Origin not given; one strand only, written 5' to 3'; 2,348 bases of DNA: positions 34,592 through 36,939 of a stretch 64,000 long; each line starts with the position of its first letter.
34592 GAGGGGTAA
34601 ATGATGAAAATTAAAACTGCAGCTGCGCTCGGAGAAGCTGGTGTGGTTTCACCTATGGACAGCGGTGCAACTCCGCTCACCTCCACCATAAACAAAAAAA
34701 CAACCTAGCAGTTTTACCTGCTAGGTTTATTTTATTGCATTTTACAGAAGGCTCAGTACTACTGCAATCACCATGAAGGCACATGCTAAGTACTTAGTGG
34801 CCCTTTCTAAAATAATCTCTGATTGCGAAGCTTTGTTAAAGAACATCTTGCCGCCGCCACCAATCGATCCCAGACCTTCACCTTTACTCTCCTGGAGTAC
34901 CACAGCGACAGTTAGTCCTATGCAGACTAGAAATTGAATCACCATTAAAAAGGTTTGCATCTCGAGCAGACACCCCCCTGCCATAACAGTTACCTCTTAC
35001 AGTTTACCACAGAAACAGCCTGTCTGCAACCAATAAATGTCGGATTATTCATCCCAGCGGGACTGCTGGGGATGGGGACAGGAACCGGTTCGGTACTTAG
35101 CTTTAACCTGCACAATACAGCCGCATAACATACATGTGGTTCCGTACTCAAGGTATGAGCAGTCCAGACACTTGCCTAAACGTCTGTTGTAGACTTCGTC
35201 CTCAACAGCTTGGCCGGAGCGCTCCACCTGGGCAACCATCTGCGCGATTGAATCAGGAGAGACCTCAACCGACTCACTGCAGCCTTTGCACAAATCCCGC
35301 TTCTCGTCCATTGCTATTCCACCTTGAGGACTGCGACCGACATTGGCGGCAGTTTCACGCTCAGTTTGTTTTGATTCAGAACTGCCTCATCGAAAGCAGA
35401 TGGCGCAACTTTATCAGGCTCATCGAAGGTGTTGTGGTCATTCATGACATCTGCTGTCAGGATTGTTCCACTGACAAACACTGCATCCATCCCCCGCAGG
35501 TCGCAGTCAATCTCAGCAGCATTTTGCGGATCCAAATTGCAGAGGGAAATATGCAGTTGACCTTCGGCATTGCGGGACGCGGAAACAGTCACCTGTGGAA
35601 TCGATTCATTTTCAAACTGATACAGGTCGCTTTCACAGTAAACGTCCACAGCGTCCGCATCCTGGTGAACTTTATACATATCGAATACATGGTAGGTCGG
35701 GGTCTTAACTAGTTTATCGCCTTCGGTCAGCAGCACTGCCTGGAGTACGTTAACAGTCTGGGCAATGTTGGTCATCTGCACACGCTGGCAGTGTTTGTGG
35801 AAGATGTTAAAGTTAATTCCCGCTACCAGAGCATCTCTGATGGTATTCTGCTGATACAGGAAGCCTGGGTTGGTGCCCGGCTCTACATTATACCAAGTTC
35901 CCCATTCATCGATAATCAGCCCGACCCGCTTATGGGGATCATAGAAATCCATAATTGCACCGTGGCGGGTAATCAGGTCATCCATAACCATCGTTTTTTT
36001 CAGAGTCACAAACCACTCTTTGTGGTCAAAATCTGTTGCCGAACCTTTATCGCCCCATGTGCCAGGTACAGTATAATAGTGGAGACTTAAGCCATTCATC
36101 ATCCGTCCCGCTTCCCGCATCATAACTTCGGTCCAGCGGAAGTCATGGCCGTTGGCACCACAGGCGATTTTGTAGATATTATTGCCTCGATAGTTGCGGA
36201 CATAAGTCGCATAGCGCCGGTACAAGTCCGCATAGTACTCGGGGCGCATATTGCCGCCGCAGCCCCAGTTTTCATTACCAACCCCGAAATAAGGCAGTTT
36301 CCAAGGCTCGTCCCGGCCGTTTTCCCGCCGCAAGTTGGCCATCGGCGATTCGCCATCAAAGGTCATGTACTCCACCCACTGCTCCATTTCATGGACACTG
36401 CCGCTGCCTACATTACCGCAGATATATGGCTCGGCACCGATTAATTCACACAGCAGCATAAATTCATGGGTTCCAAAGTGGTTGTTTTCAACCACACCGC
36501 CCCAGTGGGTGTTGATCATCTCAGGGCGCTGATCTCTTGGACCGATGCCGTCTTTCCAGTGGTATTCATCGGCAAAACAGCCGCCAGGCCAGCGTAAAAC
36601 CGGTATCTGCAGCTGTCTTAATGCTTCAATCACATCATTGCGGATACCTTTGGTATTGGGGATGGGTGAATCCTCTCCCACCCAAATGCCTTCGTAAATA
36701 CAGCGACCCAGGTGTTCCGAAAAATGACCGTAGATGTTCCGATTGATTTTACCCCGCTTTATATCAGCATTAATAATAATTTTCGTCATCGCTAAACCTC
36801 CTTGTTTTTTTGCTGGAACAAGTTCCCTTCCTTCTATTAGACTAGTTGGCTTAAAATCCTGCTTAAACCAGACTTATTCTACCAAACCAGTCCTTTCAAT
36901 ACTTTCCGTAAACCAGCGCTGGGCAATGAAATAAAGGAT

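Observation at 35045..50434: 15-kb translationally coupled operon between eno and secG: LacI, 2 SBPs, 2 permease pairs, NHL-Yip1 protein, large secreted unknown, GH51, Cys-rich protein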

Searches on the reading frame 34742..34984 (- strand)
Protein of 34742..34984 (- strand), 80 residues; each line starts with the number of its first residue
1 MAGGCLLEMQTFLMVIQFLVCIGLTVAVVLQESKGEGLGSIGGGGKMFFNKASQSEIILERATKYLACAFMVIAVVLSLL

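Call 5: search_protein_families(library=ncbifam, proteins=[window:34742-34984:-], max_evalue=0.01)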
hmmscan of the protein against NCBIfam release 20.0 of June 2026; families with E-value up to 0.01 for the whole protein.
window:34742-34984:- (80 aa): 1 family
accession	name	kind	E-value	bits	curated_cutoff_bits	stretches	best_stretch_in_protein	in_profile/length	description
TIGR00810.1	secG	equivalog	4.1e-18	65.2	30.85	1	10-80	1-72/73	preprotein translocase subunit SecG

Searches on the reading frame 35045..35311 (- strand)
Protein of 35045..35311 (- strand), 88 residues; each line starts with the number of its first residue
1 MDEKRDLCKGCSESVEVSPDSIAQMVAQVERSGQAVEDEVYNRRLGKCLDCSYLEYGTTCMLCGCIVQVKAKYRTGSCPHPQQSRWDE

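Call 5: search_protein_families(library=ncbifam, proteins=[window:35045-35311:-], max_evalue=0.01)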
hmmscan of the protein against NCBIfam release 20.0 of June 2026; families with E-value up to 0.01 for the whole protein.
window:35045-35311:- (88 aa): 0 families

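Call 46: search_protein_families(library=pfam, proteins=[window:35045-35311:-], max_evalue=0.001)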
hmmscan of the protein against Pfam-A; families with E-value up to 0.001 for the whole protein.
window:35045-35311:- (88 aa): 1 family
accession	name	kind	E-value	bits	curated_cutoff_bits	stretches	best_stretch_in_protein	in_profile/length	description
PF19668.4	DUF6171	-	1.1e-07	32.6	27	1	35-80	33-77/80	Family of unknown function (DUF6171)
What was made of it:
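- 35045..35311 (-): Small Cys-rich DUF6171 protein, 88 aa. A lineage-specific passenger, not part of the cassette. PF19668 at E 1e-7 (call 46).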

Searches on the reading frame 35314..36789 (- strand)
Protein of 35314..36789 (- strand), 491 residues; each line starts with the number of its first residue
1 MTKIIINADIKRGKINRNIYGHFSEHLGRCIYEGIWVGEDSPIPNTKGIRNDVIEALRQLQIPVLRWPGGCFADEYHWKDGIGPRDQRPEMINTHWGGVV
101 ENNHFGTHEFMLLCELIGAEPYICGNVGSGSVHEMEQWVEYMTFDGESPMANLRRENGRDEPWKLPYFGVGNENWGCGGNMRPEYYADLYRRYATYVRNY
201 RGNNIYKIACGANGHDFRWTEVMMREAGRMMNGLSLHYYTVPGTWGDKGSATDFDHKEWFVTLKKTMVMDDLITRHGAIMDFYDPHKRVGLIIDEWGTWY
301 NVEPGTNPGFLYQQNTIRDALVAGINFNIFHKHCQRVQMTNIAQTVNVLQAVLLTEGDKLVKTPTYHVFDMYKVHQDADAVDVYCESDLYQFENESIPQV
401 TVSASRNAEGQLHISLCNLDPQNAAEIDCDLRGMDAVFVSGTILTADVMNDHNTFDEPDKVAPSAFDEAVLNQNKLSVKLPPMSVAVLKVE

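Call 4: search_protein_families(library=pfam, proteins=[window:35314-36789:-], max_evalue=0.01)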
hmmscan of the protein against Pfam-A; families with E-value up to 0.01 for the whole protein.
window:35314-36789:- (491 aa): 2 families
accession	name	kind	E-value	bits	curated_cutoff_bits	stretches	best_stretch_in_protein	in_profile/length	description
PF06964.18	Alpha-L-AF_C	-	9.1e-54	182.5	27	1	294-484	1-165/165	Alpha-L-arabinofuranosidase C-terminal domain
PF22848.2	ASD1_dom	-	2.2e-06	27.9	22.2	1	62-123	8-73/239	Alpha-L-arabinofuranosidase 1 domain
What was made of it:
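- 35314..36789 (-): Cytoplasmic GH51 alpha-L-arabinofuranosidase, 491 aa. A variable add-on that sets the likely substrate class in this genome. Alpha-L-AF_C at 9e-54 (call 4).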

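Call 5: search_protein_families(library=ncbifam, proteins=[window:35314-36789:-], max_evalue=0.01)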
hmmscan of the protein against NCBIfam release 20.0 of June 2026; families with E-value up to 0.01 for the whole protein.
window:35314-36789:- (491 aa): 1 family
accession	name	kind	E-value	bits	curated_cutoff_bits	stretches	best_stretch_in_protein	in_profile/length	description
NF051901.1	ArabsyFurArfAAgro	equivalog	2.7e-76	257.5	625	1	3-490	4-501/502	arabinosylfuranosidase ArfA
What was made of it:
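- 35314..36789 (-): ArfA model at 2.7e-76, below the equivalog cut-off (call 5).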
